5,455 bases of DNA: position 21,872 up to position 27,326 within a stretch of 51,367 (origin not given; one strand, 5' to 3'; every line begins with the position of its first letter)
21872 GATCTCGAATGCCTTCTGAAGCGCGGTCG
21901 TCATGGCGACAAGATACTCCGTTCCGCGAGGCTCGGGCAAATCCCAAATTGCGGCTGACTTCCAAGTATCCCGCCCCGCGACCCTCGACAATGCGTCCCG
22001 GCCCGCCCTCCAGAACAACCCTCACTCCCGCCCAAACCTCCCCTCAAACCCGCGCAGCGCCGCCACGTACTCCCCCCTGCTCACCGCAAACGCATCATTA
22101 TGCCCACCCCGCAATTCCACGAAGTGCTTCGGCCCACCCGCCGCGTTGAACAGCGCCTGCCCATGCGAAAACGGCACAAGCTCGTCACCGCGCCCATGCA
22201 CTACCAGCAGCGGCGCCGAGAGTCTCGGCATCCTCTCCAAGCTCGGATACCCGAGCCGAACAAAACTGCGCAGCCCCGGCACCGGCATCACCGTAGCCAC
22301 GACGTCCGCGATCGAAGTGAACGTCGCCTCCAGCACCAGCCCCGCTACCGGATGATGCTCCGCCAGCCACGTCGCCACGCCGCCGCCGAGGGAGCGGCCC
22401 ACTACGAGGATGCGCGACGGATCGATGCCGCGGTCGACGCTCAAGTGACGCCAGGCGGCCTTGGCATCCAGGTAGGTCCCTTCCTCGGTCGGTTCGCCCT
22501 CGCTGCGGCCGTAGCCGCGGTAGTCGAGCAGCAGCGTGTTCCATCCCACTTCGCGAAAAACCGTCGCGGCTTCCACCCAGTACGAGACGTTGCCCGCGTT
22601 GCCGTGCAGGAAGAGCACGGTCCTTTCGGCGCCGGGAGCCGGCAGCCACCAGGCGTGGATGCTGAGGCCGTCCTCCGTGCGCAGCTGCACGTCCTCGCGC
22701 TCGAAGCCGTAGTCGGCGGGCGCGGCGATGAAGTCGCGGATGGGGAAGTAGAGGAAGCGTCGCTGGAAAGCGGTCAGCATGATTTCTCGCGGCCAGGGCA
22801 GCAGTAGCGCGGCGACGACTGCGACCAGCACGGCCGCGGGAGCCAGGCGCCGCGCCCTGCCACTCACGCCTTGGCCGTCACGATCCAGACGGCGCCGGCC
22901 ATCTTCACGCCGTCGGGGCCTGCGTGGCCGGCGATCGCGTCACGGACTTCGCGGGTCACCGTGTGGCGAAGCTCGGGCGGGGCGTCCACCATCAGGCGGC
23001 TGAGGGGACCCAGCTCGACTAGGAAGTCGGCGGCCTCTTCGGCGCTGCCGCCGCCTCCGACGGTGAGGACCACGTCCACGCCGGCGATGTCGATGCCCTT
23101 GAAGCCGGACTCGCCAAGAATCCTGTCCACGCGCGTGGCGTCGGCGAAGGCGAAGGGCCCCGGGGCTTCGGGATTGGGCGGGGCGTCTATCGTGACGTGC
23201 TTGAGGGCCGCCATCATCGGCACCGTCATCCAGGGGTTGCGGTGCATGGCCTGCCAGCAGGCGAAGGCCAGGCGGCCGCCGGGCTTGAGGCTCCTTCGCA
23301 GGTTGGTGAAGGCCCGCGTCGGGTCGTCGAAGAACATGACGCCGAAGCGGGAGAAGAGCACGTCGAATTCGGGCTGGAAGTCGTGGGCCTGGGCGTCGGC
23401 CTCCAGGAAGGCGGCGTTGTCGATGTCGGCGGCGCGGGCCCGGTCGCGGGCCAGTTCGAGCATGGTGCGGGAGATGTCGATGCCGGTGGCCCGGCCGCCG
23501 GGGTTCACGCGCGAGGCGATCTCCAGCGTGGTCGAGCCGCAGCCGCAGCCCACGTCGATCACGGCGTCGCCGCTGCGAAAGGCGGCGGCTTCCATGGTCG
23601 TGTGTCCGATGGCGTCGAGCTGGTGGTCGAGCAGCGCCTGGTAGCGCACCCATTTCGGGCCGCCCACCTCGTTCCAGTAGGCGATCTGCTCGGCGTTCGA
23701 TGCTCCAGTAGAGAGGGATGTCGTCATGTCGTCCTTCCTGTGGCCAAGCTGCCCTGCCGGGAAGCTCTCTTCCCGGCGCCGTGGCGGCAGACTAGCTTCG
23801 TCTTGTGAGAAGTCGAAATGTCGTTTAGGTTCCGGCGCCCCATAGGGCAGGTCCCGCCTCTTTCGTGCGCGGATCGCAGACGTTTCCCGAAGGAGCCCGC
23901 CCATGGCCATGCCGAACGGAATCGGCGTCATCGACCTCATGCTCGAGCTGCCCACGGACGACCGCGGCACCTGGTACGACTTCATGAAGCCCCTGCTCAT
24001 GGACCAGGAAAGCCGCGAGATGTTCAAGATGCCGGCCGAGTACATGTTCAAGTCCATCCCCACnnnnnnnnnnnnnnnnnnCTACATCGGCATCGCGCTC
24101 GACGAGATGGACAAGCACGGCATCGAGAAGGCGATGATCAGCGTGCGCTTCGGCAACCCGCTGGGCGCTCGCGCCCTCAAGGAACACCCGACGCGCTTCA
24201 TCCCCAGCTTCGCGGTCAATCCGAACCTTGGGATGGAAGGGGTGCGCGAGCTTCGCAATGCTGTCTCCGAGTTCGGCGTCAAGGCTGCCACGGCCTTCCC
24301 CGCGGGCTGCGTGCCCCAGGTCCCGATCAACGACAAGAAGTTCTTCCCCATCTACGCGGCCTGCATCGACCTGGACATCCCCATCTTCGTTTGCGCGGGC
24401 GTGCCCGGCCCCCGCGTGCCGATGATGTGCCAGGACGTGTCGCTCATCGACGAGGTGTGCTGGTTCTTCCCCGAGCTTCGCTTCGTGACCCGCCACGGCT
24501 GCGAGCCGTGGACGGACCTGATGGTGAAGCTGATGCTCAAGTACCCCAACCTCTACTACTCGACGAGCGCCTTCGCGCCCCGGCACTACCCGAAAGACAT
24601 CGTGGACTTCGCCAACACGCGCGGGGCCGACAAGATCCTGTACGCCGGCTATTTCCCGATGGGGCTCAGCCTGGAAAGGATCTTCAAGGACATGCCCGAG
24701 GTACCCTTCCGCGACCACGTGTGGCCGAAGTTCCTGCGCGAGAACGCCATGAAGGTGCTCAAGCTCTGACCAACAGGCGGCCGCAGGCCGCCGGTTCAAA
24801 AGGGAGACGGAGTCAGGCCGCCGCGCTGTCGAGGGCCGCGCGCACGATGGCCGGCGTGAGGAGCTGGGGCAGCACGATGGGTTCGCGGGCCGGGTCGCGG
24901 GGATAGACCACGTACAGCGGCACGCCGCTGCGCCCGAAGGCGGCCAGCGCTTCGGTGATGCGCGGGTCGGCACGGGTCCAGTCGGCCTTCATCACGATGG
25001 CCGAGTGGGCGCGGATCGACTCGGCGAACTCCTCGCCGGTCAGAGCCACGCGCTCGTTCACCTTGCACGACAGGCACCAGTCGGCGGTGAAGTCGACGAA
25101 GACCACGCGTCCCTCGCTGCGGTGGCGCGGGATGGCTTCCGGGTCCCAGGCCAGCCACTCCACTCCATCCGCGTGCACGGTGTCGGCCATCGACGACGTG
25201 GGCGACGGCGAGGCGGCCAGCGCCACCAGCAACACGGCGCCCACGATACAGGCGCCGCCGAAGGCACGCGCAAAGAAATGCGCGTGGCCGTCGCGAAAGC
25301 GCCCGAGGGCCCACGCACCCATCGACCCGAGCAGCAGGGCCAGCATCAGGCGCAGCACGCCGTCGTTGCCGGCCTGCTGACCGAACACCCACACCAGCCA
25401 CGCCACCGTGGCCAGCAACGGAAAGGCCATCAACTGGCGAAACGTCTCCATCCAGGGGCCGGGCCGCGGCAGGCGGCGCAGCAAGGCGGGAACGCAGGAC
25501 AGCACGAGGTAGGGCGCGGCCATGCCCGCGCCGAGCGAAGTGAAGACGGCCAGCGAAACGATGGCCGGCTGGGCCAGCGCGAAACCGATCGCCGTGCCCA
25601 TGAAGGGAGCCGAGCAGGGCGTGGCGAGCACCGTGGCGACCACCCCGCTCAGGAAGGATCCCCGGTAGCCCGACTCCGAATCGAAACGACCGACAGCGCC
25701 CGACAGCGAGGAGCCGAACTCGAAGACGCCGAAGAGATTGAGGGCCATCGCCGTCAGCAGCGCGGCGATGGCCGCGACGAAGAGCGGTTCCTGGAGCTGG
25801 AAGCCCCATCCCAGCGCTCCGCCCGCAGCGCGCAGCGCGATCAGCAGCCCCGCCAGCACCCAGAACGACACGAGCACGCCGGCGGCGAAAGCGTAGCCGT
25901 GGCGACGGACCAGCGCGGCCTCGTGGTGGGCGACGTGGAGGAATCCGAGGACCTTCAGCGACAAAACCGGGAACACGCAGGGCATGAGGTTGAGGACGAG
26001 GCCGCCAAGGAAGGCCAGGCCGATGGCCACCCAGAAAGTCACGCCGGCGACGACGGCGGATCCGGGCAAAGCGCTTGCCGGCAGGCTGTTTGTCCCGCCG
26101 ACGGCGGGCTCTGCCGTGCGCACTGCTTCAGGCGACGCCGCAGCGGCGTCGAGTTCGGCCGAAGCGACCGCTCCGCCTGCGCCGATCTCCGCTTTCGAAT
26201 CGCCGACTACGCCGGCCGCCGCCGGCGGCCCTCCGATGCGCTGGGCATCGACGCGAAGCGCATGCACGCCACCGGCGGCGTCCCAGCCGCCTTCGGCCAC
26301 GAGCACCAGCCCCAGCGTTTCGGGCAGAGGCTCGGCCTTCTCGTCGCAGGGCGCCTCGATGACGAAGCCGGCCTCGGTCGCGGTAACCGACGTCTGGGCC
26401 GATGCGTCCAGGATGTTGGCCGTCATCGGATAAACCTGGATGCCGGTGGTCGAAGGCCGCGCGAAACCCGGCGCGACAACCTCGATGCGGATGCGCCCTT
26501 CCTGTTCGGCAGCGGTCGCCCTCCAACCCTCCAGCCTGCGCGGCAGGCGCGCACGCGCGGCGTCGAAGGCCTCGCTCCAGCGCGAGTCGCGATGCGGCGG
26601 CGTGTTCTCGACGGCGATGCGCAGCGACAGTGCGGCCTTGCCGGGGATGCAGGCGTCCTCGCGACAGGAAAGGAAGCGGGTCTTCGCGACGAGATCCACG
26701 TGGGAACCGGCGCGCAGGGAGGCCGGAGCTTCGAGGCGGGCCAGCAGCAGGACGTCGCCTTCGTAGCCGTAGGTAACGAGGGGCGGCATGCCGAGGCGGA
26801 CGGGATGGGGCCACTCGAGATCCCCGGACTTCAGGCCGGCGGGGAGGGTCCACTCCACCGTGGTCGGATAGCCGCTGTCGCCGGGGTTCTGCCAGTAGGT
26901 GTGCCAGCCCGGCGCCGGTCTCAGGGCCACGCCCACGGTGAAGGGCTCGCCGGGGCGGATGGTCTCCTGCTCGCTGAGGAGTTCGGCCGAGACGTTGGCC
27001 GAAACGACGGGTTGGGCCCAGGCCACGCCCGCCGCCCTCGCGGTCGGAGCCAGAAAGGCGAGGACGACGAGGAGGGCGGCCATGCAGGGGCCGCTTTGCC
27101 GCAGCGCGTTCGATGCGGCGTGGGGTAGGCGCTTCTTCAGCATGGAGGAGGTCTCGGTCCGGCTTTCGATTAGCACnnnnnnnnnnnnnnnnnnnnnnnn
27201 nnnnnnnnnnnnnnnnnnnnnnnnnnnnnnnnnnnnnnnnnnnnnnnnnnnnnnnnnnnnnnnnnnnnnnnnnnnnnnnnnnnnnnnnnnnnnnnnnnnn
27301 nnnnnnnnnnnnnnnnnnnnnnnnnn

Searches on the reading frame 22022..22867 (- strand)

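Call 21: search_protein_families(library=pfam, proteins=[window:22022-22867:-], max_evalue=0.00001)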
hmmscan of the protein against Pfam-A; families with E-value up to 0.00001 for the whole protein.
window:22022-22867:- (281 aa): 4 families
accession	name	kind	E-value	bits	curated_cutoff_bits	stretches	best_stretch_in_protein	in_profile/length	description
PF12146.15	Hydrolase_4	-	2.6e-17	63.4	27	1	81-189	4-116/239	Serine aminopeptidase, S33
PF00561.26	Abhydrolase_1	-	2e-16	60.8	25.8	1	83-182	2-102/245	alpha/beta hydrolase fold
PF12697.13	Abhydrolase_6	-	1.8e-09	39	26.3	1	84-196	1-98/217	Alpha/beta hydrolase family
PF00326.27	Peptidase_S9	-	5.7e-07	29.7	22.6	0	129-173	42-86/213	Prolyl oligopeptidase family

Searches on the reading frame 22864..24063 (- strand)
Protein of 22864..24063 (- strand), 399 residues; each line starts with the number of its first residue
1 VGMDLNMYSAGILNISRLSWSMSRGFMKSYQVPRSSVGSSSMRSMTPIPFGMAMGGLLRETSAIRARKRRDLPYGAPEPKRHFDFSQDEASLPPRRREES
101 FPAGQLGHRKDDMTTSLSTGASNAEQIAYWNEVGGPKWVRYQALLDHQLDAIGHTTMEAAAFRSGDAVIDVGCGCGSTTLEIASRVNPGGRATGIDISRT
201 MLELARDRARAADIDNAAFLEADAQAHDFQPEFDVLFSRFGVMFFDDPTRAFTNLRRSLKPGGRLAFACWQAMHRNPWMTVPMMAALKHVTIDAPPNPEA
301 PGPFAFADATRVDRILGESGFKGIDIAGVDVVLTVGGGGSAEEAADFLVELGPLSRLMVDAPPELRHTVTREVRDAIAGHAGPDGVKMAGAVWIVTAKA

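Call 19: search_protein_families(library=pfam, proteins=[window:22864-24063:-], max_evalue=0.00001)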
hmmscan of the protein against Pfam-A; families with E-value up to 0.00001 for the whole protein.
window:22864-24063:- (399 aa): 8 families
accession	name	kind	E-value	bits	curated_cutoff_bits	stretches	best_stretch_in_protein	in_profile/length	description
PF13847.12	Methyltransf_31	-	1e-21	77.6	27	1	163-273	2-115/145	Methyltransferase domain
PF13649.12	Methyltransf_25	-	4.7e-21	75.7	27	1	168-263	1-97/97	Methyltransferase domain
PF08241.18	Methyltransf_11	-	8.1e-20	71.7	21.2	1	169-267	1-95/95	Methyltransferase domain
PF01209.24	Ubie_methyltran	-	2.9e-17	63.2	20.1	1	155-266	38-150/233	ubiE/COQ5 methyltransferase family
PF08242.18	Methyltransf_12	-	4.2e-17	63.1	30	1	169-265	1-98/98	Methyltransferase domain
PF13489.12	Methyltransf_23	-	6.2e-12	46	27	1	152-322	9-160/164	Methyltransferase domain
PF01135.25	PCMT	-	1e-06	29.1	20.3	1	157-265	66-169/210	Protein-L-isoaspartate(D-aspartate) O-methyltransferase (PCMT)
PF02353.26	CMAS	-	3.2e-06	27.1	27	1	155-276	53-173/273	Mycolic acid cyclopropane synthetase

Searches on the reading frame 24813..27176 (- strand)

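Call 19: search_protein_families(library=pfam, proteins=[window:24813-27176:-], max_evalue=0.00001)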
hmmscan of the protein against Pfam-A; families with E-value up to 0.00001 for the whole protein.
window:24813-27176:- (787 aa): 3 families
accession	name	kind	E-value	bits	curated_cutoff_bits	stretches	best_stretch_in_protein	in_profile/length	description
PF11412.14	DsbD_N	-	1.2e-17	64.4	25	1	64-183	2-114/119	Thiol:disulfide interchange protein DsbD, N-terminal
PF13899.12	Thioredoxin_7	-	2.5e-17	63.2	27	1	673-758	1-81/83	Thioredoxin-like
PF02683.22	DsbD_TM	-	8e-17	61.7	27.1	1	382-595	2-215/219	Cytochrome C biogenesis protein transmembrane domain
